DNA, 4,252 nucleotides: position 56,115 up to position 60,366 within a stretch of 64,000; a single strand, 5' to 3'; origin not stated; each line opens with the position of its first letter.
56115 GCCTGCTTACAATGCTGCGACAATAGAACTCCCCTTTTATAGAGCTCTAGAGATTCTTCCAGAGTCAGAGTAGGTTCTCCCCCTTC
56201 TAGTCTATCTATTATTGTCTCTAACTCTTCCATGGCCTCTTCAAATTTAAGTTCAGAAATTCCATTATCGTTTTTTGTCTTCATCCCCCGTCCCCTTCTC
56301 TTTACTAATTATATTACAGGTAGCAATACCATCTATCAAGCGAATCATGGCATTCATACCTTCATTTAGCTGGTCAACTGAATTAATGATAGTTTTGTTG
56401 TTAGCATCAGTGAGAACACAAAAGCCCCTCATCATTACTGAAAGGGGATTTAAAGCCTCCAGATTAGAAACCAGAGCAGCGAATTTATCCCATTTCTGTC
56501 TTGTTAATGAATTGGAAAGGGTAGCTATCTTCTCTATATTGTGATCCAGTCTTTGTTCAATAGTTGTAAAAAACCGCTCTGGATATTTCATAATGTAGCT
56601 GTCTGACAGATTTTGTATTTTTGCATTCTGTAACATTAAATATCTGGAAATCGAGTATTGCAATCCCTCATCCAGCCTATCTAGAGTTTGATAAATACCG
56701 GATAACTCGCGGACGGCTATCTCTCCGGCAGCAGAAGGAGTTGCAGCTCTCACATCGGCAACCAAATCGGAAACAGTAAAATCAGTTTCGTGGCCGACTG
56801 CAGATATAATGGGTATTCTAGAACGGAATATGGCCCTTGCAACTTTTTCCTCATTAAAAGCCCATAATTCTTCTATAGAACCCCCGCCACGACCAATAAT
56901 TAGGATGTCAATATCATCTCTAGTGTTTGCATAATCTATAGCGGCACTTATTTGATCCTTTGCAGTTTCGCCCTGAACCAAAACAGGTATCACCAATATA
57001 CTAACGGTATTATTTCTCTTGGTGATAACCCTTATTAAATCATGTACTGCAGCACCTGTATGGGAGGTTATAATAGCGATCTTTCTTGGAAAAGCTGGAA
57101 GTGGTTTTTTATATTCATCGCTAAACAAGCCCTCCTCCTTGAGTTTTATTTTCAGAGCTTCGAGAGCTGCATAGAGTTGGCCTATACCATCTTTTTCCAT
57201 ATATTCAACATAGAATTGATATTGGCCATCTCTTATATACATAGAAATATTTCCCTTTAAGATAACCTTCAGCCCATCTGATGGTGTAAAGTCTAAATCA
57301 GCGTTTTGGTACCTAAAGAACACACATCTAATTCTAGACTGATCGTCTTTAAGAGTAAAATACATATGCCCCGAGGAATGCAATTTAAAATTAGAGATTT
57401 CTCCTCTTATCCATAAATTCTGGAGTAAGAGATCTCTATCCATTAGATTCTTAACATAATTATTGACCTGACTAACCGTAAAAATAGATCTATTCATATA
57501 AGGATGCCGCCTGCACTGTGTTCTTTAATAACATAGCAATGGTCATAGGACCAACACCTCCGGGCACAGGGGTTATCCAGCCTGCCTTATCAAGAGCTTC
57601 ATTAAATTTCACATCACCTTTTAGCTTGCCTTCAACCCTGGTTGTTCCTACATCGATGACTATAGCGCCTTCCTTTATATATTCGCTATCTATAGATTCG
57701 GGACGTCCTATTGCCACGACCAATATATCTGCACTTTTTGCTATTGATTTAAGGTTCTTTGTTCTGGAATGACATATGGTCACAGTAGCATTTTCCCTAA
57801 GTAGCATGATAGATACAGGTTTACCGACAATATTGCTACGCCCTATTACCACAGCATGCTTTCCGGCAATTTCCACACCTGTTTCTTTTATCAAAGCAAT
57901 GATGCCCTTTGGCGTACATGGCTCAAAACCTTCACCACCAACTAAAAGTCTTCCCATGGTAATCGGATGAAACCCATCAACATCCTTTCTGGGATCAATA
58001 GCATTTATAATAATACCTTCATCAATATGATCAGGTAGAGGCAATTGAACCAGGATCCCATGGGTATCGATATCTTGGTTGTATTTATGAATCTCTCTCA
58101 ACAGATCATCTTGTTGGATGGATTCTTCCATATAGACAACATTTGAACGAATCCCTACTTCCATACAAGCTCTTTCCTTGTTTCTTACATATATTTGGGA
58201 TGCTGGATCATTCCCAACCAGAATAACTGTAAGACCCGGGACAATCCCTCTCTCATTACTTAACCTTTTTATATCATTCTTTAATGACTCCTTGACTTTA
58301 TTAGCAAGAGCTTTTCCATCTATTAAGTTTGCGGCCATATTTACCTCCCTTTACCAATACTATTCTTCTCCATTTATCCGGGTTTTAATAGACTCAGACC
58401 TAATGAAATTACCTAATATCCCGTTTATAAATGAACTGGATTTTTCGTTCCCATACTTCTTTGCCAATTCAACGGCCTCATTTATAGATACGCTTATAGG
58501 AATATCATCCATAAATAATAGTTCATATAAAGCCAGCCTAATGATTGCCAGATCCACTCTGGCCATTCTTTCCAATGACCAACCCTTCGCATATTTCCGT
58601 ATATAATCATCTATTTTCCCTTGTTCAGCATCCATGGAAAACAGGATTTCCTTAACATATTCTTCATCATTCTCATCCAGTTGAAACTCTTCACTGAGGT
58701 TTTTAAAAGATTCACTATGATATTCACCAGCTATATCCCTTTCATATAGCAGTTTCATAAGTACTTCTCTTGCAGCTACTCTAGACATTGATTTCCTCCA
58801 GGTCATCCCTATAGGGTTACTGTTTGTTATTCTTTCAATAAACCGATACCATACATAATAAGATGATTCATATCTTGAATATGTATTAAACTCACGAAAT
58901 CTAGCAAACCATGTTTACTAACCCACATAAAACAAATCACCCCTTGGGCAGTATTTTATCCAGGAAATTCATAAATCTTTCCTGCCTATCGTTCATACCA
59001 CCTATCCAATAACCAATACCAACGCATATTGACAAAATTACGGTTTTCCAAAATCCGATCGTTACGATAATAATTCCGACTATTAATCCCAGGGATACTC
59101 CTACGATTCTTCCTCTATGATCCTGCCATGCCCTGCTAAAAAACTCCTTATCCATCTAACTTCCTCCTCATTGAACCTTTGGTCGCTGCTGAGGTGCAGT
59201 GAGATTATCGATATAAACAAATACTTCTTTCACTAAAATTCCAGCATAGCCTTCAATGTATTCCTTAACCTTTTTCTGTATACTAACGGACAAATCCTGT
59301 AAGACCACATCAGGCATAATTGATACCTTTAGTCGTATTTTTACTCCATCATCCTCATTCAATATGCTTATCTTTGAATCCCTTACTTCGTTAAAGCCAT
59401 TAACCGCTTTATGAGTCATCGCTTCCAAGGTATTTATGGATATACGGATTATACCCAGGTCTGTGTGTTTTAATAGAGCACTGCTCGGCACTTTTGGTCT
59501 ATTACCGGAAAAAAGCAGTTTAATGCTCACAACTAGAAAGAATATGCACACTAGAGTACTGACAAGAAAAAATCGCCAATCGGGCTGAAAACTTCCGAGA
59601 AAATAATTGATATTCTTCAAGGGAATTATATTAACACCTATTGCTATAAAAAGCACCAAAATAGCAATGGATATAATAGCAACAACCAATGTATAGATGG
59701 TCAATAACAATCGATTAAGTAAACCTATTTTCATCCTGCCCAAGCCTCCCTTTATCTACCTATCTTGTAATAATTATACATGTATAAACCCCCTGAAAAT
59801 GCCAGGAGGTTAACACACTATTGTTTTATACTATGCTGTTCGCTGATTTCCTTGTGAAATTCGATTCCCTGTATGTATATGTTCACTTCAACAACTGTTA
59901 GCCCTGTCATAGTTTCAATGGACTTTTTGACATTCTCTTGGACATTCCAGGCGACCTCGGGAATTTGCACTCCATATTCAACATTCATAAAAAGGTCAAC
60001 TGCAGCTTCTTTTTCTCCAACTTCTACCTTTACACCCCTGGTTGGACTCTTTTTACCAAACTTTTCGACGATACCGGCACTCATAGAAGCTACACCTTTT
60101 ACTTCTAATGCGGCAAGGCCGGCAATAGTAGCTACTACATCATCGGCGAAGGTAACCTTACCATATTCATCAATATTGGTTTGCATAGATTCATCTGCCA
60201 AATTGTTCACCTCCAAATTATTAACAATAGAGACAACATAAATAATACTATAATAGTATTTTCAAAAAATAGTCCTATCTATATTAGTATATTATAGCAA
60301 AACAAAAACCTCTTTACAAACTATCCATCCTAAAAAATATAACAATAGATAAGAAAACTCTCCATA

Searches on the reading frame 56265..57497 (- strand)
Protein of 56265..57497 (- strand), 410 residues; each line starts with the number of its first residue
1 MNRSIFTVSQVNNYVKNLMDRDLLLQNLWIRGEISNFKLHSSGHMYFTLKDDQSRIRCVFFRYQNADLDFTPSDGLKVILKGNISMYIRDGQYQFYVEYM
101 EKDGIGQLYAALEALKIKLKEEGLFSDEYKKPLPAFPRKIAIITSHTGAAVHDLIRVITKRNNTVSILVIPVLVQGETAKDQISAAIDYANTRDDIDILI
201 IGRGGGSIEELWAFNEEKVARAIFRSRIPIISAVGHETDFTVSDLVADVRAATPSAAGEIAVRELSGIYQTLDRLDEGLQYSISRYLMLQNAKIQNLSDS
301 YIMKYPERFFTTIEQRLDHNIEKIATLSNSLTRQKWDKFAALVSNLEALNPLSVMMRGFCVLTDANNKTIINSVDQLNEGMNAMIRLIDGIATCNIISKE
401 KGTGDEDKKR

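Call 56: search_protein_families(library=pfam, proteins=[window:56265-57497:-], max_evalue=0.000001)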
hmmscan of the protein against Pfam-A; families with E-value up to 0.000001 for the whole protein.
window:56265-57497:- (410 aa): 3 families
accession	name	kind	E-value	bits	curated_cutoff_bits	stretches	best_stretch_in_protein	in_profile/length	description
PF02601.20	Exonuc_VII_L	-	1.6e-85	287.8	35.9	2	124-335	1-211/315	Exonuclease VII, large subunit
PF13742.12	tRNA_anti_2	-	2.6e-32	111.3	27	1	6-101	1-95/95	OB-fold nucleic acid binding domain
PF01336.31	tRNA_anti-codon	-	2.4e-10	40.6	27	1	29-101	2-73/75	OB-fold nucleic acid binding domain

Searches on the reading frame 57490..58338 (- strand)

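Call 56: search_protein_families(library=pfam, proteins=[window:57490-58338:-], max_evalue=0.000001)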
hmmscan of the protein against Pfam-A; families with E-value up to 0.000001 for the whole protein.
window:57490-58338:- (282 aa): 2 families
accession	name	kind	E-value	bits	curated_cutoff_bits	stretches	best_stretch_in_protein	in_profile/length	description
PF02882.25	THF_DHG_CYH_C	-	6.8e-70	234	27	1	124-279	1-157/160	Tetrahydrofolate dehydrogenase/cyclohydrolase, NAD(P)-binding domain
PF00763.28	THF_DHG_CYH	-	1.3e-42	145.2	32.8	1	6-121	1-115/115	Tetrahydrofolate dehydrogenase/cyclohydrolase, catalytic domain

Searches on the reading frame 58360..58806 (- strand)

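Call 56: search_protein_families(library=pfam, proteins=[window:58360-58806:-], max_evalue=0.000001)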
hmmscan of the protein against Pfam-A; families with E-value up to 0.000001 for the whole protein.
window:58360-58806:- (148 aa): 1 family
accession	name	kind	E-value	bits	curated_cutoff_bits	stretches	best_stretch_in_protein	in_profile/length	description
PF01029.23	NusB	-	1.1e-36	126.5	23.1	1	11-136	2-133/133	NusB family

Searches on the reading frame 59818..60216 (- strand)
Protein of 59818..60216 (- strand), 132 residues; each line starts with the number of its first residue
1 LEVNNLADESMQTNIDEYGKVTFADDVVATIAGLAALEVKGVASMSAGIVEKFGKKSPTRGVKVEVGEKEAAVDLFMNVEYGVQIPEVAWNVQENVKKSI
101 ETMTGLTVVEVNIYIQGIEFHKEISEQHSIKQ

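Call 94: search_protein_families(library=pfam, proteins=[window:59818-60216:-], max_evalue=0.00001)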
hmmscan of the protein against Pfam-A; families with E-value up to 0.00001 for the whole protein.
window:59818-60216:- (132 aa): 1 family
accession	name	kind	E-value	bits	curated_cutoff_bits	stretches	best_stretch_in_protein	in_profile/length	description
PF03780.18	Asp23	-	5.9e-36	123.6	28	1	18-118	2-107/108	Asp23 family, cell envelope-related function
